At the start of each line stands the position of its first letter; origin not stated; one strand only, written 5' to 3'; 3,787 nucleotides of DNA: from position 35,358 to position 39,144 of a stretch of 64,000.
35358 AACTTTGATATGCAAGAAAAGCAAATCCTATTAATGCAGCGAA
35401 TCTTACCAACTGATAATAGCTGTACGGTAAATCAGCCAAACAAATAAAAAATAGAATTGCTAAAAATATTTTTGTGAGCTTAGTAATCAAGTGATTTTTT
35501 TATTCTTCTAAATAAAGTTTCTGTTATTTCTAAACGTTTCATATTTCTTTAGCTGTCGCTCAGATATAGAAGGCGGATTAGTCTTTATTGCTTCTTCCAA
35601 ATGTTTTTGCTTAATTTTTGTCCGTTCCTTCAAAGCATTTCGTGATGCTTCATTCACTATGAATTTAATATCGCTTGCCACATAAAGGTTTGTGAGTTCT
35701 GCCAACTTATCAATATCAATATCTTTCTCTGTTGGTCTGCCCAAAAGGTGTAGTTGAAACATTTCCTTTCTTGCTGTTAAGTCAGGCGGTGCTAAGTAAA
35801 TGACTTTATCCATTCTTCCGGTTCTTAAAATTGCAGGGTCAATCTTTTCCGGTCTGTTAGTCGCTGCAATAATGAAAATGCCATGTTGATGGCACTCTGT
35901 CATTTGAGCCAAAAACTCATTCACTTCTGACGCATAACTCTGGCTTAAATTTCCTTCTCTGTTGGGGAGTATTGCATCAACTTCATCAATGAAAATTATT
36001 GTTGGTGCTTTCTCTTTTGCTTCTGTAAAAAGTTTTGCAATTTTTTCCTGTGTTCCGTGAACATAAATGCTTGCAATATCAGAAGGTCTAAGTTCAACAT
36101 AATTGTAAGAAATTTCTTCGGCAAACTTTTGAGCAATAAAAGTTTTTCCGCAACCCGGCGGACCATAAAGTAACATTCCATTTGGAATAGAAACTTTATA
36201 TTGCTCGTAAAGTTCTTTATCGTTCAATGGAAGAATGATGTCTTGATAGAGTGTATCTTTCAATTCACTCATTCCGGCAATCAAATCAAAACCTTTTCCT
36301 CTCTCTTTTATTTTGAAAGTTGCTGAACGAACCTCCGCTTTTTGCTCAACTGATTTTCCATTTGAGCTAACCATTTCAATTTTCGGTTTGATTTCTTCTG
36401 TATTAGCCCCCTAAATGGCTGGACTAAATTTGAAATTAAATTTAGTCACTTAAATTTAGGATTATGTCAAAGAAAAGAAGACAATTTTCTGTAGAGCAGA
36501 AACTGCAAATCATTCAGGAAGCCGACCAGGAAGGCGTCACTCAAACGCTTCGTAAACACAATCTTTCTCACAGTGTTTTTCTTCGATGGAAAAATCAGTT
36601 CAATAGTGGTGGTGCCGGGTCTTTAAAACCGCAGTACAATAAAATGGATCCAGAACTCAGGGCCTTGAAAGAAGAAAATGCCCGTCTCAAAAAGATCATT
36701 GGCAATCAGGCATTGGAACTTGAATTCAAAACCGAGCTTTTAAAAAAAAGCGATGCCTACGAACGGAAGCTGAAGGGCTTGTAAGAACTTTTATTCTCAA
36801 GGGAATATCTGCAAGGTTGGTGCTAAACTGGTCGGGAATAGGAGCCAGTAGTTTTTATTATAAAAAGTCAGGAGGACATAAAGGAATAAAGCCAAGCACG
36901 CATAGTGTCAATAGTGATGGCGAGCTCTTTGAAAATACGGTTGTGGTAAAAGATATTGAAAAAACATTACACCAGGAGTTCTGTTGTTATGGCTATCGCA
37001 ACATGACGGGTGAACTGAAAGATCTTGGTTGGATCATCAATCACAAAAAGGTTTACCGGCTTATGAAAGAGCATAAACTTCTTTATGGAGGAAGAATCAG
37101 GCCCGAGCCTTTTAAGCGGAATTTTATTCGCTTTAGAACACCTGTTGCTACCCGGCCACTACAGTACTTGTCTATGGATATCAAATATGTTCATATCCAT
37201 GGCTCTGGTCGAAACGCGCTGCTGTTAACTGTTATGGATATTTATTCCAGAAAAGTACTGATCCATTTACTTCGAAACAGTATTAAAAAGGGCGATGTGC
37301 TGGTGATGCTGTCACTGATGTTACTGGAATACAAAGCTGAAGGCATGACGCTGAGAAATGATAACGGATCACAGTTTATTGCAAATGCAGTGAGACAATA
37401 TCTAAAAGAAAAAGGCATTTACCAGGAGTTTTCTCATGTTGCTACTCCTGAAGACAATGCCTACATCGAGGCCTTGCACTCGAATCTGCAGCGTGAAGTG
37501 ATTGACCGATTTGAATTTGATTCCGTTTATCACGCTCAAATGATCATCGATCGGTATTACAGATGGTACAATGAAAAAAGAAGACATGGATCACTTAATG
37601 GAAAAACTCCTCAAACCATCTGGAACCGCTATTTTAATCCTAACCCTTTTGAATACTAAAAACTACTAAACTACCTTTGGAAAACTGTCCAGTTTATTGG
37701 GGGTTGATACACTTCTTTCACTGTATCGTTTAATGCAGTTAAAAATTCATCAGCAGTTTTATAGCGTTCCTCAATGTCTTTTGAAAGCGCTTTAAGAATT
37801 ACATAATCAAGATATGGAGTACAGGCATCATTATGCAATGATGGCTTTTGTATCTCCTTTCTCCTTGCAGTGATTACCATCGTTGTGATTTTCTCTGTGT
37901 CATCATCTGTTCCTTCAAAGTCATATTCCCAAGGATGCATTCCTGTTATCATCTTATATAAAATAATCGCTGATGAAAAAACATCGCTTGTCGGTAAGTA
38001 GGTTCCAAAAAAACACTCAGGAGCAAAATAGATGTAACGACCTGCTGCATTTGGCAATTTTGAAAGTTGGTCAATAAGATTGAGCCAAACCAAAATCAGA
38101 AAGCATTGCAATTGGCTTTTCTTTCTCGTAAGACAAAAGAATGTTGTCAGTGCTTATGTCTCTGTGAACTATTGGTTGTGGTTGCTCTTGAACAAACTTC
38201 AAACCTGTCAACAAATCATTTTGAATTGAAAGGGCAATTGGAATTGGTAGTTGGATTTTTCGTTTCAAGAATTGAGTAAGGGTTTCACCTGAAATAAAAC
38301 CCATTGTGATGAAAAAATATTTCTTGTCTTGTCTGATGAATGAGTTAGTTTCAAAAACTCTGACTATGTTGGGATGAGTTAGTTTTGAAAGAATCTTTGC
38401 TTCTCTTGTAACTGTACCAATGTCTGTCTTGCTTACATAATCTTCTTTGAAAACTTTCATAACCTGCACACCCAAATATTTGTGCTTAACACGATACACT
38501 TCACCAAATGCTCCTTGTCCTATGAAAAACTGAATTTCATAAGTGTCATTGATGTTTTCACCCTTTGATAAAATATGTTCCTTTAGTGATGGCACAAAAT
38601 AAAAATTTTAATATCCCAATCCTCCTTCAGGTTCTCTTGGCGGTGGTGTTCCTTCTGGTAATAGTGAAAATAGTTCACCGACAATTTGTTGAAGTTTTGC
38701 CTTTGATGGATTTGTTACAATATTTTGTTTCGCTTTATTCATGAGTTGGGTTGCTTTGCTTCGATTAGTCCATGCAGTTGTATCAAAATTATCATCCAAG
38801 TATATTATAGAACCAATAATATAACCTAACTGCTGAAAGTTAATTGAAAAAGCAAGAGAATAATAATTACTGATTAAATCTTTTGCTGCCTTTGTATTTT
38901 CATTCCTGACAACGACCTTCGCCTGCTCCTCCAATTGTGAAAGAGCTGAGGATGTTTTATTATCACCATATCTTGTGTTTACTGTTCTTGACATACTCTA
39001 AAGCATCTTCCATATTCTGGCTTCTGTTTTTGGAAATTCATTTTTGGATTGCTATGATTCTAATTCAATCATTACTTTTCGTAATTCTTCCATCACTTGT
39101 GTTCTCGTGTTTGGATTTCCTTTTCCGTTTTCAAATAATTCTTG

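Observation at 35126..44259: Repeat-bounded, AT-rich island encoding an Hsp70 / J-like / GrpE-like / kinase / AAA+ array (candidate undescribed system, now inactivated)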

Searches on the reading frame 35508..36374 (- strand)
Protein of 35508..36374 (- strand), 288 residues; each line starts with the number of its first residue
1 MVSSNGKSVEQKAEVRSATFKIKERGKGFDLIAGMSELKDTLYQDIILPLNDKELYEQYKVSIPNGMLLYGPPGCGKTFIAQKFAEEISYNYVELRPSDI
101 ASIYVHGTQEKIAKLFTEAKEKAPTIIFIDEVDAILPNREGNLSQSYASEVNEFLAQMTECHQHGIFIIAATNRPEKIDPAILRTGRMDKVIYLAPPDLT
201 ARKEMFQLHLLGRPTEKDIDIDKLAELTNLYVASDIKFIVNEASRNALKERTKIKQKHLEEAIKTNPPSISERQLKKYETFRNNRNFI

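Call 4: search_protein_families(library=pfam, proteins=[window:35508-36374:-], max_evalue=0.01)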
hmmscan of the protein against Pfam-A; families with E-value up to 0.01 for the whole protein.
window:35508-36374:- (288 aa): 22 families
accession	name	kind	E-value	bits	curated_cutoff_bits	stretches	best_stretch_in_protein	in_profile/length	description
PF00004.35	AAA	-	5.3e-37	127.6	21.2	1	67-194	1-129/131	ATPase family associated with various cellular activities (AAA)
PF17862.7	AAA_lid_3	-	5e-09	36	27.2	1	218-261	1-45/45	AAA+ lid domain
PF07728.20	AAA_5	-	2.1e-07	31.5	22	1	67-181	2-134/139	AAA domain (dynein-related subfamily)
PF05496.18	RuvB_N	-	3.3e-07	30.6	27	1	66-140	35-101/159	Holliday junction DNA helicase RuvB P-loop domain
PF13173.12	AAA_14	-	9.8e-07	29.3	27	1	67-149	5-75/129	AAA domain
PF13191.12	AAA_16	-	2.1e-06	28.8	32.6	1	56-167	16-135/167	AAA ATPase domain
PF01637.24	ATPase_2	-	3.7e-05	24.1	33.2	0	65-88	21-44/225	ATPase domain predominantly from Archaea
PF09336.16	Vps4_C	-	4.1e-05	23.9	21.3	1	245-283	21-58/61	Vps4 C terminal oligomerisation domain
PF13401.12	AAA_22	-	8.3e-05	23.3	27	1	67-104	8-40/130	AAA domain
PF00910.28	RNA_helicase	-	0.00017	22.5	21.5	1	68-136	2-62/105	RNA helicase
PF13481.12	AAA_25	-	0.00033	20.8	27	0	68-86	37-55/195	AAA domain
PF13207.12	AAA_17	-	0.00038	21.2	27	1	70-94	1-25/136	AAA domain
PF13521.12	AAA_28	-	0.00042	21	27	0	68-94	3-29/164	AAA domain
PF20720.3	nSTAND3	-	0.00088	19.4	27.2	1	67-131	20-73/155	Novel STAND NTPase 3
PF24883.2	NPHP3_N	-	0.0012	19.5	24.8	0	66-90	24-48/164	Nephrocystin 3, N-terminal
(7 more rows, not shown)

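Call 10: search_protein_families(library=padloc, proteins=[window:35508-36374:-], max_evalue=0.01)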
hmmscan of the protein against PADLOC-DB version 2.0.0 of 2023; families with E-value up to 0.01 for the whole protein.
window:35508-36374:- (288 aa): 10 families
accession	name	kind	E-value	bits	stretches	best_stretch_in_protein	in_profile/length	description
PDLC02196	IetA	-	8e-33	112.4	1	44-266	102-321/374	-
PDLC02195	IetA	-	1.7e-24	84.9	1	44-266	117-337/395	-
PDLC04232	IetA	-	1.4e-21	75.3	1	15-264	69-314/330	-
PDLC00915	TRIP13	-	1.7e-17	61.8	1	21-233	20-246/302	TRIP13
PDLC00914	TRIP13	-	5.5e-13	47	1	112-269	132-295/302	TRIP13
PDLC04231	IetA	-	2.4e-12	45.2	1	67-188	120-240/262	-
PDLC04140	mad8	-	2e-09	35.4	2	114-187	182-246/314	mads_8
PDLC03838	DolB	-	1.4e-06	25.8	1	61-137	163-243/375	-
PDLC00185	HamB1|HamB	-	6.5e-05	19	1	88-150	217-278/871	DEAD-box helicase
PDLC04103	HerA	-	0.0024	14.3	1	120-183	437-498/579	-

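Call 11: search_protein_families(library=ncbifam, proteins=[window:35508-36374:-], max_evalue=0.01)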
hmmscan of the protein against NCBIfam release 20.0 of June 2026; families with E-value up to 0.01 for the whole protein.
window:35508-36374:- (288 aa): 34 families (the best 25 are shown)
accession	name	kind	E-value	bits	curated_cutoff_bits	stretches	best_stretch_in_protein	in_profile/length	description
TIGR01243.1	CDC48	subfamily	3.2e-58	197.7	802.65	1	30-285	453-729/733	CDC48 family AAA ATPase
NF003069.1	PRK03992.1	subfamily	6.2e-54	183.6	500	1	8-264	108-370/379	proteasome-activating nucleotidase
TIGR01241.2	FtsH_fam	equivalog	1.2e-52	179.6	600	1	15-264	147-400/598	ATP-dependent zinc metalloprotease FtsH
TIGR01242.2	TIGR01242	subfamily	7.9e-52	176.4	500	1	15-264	98-353/362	proteasome-activating nucleotidase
NF041006.2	cell_div_CdvC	equivalog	3.8e-46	157.7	650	1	14-282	86-365/370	cell division protein CdvC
NF047748.1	PrtsmActNtasePan1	equivalog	1.9e-41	142.4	750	1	7-264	124-387/405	proteasome-activating nucleotidase Pan1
NF047747.1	PrtsmActNtasePan2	equivalog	5.3e-40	137.9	700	1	11-263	131-389/397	proteasome-activating nucleotidase Pan2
NF008004.0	PRK10733.1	equivalog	3.8e-36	124.3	1008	1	28-251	150-376/644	ATP-dependent zinc metalloprotease FtsH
TIGR03689.1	pup_AAA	equivalog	1.6e-32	113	504.75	1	29-212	181-380/512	proteasome ATPase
NF042959.1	IteA_antiphage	equivalog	5.8e-29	101.4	510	1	43-276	104-334/367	anti-phage ATPase IteA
NF003229.0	PRK04195.1-5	equivalog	9.7e-11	41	280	1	21-137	8-117/413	replication factor C large subunit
NF003230.0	PRK04195.1-6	equivalog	1.4e-07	30.6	441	1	25-136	9-110/494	replication factor C large subunit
NF000868.0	PRK00080.1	equivalog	2.7e-07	29.8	282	1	65-139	52-118/330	Holliday junction branch migration DNA helicase RuvB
TIGR03922.1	T7SS_EccA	equivalog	3e-07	29.4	466.65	1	65-171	313-422/557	type VII secretion AAA-ATPase EccA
TIGR00635.1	ruvB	equivalog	1.7e-06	27.3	299.05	1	65-141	31-99/305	Holliday junction branch migration DNA helicase RuvB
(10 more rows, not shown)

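Call 102: search_solved_structures(query=window:35508-36374:-, max_evalue=1e-20, show_alignments=1)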
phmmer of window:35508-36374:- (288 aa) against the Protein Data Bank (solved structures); distinct sequences matched with E-value up to 1e-20: 265 (the best 60 are shown).
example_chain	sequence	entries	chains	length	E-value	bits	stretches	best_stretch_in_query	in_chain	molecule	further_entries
5vc7_A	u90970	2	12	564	1.4e-95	323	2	28-282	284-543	VCP-like ATPase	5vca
5g4g_A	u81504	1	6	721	2.5e-95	322.2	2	28-281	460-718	VCP-LIKE ATPASE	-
5g4f_A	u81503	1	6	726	2.6e-95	322.1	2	28-281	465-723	VCP-LIKE ATPASE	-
5c18_A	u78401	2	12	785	1.8e-86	293.1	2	30-283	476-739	Transitional endoplasmic reticulum ATPase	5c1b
6oaa_B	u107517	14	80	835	4.1e-86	291.9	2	29-265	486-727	Cell division control protein 48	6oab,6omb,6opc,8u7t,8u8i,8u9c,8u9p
8dar_A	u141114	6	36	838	4.2e-86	291.9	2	29-265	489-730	Cell division control protein 48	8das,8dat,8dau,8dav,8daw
6oa9_A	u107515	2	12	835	1e-85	290.7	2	29-265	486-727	Cell division control protein 48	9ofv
7wub_C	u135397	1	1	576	2.6e-85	289.3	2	30-270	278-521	Transitional endoplasmic reticulum ATPase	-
7wub_D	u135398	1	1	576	3.5e-85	288.9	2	30-270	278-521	Transitional endoplasmic reticulum ATPase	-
7rlb_A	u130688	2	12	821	4.4e-85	288.6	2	30-270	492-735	Transitional endoplasmic reticulum ATPase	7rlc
7rlj_A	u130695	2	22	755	8.1e-85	287.7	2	30-270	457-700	Transitional endoplasmic reticulum ATPase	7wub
8yka_A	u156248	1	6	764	8.3e-85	287.7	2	30-270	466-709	Transitional endoplasmic reticulum ATPase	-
7rl9_A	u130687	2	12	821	9.8e-85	287.4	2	30-270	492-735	Transitional endoplasmic reticulum ATPase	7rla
7y4w_A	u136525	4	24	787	1e-84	287.4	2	30-270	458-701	Transitional endoplasmic reticulum ATPase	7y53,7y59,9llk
7rlh_A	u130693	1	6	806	1e-84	287.4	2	30-270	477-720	Transitional endoplasmic reticulum ATPase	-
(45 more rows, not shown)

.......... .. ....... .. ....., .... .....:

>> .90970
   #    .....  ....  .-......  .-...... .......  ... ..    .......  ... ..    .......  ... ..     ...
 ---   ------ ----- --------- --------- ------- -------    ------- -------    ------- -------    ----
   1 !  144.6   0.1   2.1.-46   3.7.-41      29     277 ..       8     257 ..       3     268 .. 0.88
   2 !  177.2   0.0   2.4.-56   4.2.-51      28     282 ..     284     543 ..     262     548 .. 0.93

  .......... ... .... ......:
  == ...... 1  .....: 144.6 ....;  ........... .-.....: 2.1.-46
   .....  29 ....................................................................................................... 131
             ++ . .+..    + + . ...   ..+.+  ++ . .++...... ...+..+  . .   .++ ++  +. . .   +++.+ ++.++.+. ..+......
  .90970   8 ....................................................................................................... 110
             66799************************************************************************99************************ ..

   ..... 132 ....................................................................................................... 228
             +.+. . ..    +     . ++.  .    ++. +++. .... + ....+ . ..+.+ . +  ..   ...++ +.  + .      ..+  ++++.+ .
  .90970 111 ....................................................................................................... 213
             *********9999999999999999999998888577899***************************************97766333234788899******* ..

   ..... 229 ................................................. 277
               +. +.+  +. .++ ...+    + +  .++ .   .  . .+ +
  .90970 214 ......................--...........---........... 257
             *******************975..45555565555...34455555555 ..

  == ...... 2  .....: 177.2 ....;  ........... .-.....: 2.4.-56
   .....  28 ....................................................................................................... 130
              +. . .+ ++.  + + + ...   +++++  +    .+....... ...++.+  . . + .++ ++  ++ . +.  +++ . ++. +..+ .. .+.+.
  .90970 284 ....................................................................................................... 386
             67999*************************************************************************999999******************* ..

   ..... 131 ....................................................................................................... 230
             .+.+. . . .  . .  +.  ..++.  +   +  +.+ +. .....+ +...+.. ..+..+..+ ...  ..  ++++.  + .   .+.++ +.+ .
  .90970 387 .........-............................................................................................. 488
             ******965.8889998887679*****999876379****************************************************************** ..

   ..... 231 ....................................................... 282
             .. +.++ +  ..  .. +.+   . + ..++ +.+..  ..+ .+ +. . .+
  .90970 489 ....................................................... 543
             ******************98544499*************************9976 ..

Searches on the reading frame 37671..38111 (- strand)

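Call 4: search_protein_families(library=pfam, proteins=[window:37671-38111:-], max_evalue=0.01)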
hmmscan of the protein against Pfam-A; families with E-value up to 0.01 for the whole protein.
window:37671-38111:- (146 aa): 1 family
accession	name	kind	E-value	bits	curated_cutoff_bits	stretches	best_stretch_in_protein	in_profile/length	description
PF00069.31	Pkinase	-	4e-07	30.1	31.7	1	18-118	153-253/263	Protein kinase domain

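Call 10: search_protein_families(library=padloc, proteins=[window:37671-38111:-], max_evalue=0.01)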
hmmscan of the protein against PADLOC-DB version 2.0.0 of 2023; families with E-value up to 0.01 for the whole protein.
window:37671-38111:- (146 aa): 24 families
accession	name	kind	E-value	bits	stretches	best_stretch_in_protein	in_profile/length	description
PDLC04053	PD-T4-6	-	1.2e-16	59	1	20-134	170-275/311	-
PDLC04042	PD-T4-6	-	2.8e-16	58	1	21-133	171-275/292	-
PDLC04060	PD-T4-6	-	2.1e-13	48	1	24-129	171-268/486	-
PDLC04040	PD-T4-6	-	9.6e-13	45.7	1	26-130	169-265/547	-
PDLC04057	PD-T4-6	-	1.1e-12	45.7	1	24-132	172-272/443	-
PDLC04043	PD-T4-6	-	2.5e-12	44.6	1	22-133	176-280/452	-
PDLC04061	PD-T4-6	-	3.1e-12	44.8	1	28-135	189-288/510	-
PDLC04047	PD-T4-6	-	4.7e-12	43.6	1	21-132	171-274/327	-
PDLC04052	PD-T4-6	-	1.6e-11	42.1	1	28-126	182-272/496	-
PDLC04138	mad6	-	7.4e-11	39.6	1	23-132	217-315/659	mads_6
PDLC04039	PD-T4-6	-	1.2e-10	39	1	16-136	169-281/458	-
PDLC04041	PD-T4-6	-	2.1e-10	38.4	1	24-130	196-293/443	-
PDLC04054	PD-T4-6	-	1.4e-09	35.9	1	25-132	176-275/347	-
PDLC04048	PD-T4-6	-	3e-08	31.4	1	27-131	177-273/354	-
PDLC02512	PglW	-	6.7e-07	25.6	1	17-137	386-496/1403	PglW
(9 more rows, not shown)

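Call 11: search_protein_families(library=ncbifam, proteins=[window:37671-38111:-], max_evalue=0.01)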
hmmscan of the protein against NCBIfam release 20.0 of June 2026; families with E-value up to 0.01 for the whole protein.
window:37671-38111:- (146 aa): 5 families
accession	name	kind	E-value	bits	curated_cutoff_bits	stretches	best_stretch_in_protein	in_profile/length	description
NF033483.0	PknB_PASTA_kin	equivalog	3.1e-14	52.9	450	1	26-132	172-270/563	Stk1 family PASTA domain-containing Ser/Thr kinase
NF047741.1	antiphage_MADS6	equivalog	8.5e-10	37.8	460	1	27-134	367-464/612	methylation-associated defense system protein kinase MAD6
NF052427.1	StpK7MSMEG_1200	equivalog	4.9e-08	31.9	900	1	22-129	169-267/601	serine/threonine protein kinase StpK7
NF009651.0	PRK13184.1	equivalog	3e-05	22.2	839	1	22-132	191-292/932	serine/threonine-protein kinase PknD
NF033442.0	BREX_PglW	equivalog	3.8e-05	21.6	990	1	25-137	391-493/1391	BREX system serine/threonine kinase PglW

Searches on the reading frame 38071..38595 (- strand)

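Call 4: search_protein_families(library=pfam, proteins=[window:38071-38595:-], max_evalue=0.01)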
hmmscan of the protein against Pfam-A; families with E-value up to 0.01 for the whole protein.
window:38071-38595:- (174 aa): 3 families
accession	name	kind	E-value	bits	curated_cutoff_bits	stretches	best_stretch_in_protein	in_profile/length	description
PF00069.31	Pkinase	-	1.1e-25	91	31.7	1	20-173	2-147/263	Protein kinase domain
PF07714.23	PK_Tyr_Ser-Thr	-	8.5e-20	71.6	23.1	1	24-173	6-151/258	Protein tyrosine and serine/threonine kinase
PF17667.7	Pkinase_fungal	-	0.0044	16.2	24.1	1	141-172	307-340/387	Fungal protein kinase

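Call 10: search_protein_families(library=padloc, proteins=[window:38071-38595:-], max_evalue=0.01)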
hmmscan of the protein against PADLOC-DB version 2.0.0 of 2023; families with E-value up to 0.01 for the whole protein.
window:38071-38595:- (174 aa): 33 families (the best 25 are shown)
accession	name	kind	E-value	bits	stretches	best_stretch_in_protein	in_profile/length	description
PDLC04138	mad6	-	6.2e-35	119.2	1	4-172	38-201/659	mads_6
PDLC04042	PD-T4-6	-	7.1e-30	102.6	1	12-173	4-158/292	-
PDLC04060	PD-T4-6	-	1.1e-27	95.1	1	12-172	3-156/486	-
PDLC04053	PD-T4-6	-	4.2e-26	90.1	1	16-173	8-160/311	-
PDLC04055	PD-T4-6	-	5.9e-26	89.3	1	18-172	71-220/496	-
PDLC04047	PD-T4-6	-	1.7e-24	84.5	1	10-171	3-158/327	-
PDLC04054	PD-T4-6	-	7.5e-24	82.8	1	14-172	7-159/347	-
PDLC04061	PD-T4-6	-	8.2e-24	83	1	15-172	14-168/510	-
PDLC04057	PD-T4-6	-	1.6e-23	81.4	1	12-173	3-157/443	-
PDLC04048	PD-T4-6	-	1.1e-21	75.7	1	12-173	5-160/354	-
PDLC04043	PD-T4-6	-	8.9e-21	72.5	1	14-173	12-164/452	-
PDLC04063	PD-T4-6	-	7.8e-20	69.1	1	18-171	17-168/564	-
PDLC04041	PD-T4-6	-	4.5e-19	67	1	9-172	21-179/443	-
PDLC04056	PD-T4-6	-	1.1e-18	65.5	1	15-172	3-154/415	-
PDLC04049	PD-T4-6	-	2.7e-18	64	1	19-171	13-163/442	-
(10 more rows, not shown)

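Call 11: search_protein_families(library=ncbifam, proteins=[window:38071-38595:-], max_evalue=0.01)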
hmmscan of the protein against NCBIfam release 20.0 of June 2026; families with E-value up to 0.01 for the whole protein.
window:38071-38595:- (174 aa): 11 families
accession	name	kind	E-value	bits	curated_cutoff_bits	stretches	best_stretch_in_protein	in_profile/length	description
NF047741.1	antiphage_MADS6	equivalog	1e-29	103.6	460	1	8-139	486-611/612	methylation-associated defense system protein kinase MAD6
NF033483.0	PknB_PASTA_kin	equivalog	1.7e-26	93.4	450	1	12-173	2-156/563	Stk1 family PASTA domain-containing Ser/Thr kinase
NF009651.0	PRK13184.1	equivalog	1.5e-14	52.9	839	1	18-171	3-160/932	serine/threonine-protein kinase PknD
TIGR03903.1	TOMM_kin_cyc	equivalog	9.4e-12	43.6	705.75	1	45-171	7-129/1267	TOMM system kinase/cyclase fusion protein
NF033442.0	BREX_PglW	equivalog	3.4e-11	41.6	990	1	11-172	506-661/1391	BREX system serine/threonine kinase PglW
NF052427.1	StpK7MSMEG_1200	equivalog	7.9e-11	41.1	900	1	18-173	8-157/601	serine/threonine protein kinase StpK7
NF058632.1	SerThrKinPrkT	equivalog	1.1e-09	37.7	280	1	11-157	15-153/322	serine/threonine protein kinase PrkT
NF043056.1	T4SS_LegK1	equivalog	1.6e-05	23.7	550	1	24-171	78-239/516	Dot/Icm T4SS effector kinase LegK1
NF011464.0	PRK14879.1-7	equivalog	0.00011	22.1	246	1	30-172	17-150/221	Kae1-associated kinase Bud32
NF011463.0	PRK14879.1-4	equivalog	0.00014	21.4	188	1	25-172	23-161/237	Kae1-associated kinase Bud32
TIGR03724.2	arch_bud32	equivalog_domain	0.0012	18.4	125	1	64-172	42-132/193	KEOPS complex kinase/ATPase Bud32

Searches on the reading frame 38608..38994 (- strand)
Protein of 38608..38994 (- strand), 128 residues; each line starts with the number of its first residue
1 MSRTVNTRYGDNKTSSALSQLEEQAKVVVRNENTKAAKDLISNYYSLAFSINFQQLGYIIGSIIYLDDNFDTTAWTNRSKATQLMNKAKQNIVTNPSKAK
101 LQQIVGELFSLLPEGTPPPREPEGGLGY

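Call 4: search_protein_families(library=pfam, proteins=[window:38608-38994:-], max_evalue=0.01)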
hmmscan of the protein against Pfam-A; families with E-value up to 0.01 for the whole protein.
window:38608-38994:- (128 aa): 0 families

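Call 10: search_protein_families(library=padloc, proteins=[window:38608-38994:-], max_evalue=0.01)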
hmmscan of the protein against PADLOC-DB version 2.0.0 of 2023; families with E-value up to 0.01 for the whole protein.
window:38608-38994:- (128 aa): 1 family
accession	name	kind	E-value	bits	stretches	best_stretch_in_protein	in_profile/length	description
PDLC02333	AbiTi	-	0.0069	14.6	0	50-107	32-89/114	AbiTi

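Call 11: search_protein_families(library=ncbifam, proteins=[window:38608-38994:-], max_evalue=0.01)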
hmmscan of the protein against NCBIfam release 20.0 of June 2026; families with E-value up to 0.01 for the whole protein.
window:38608-38994:- (128 aa): 0 families
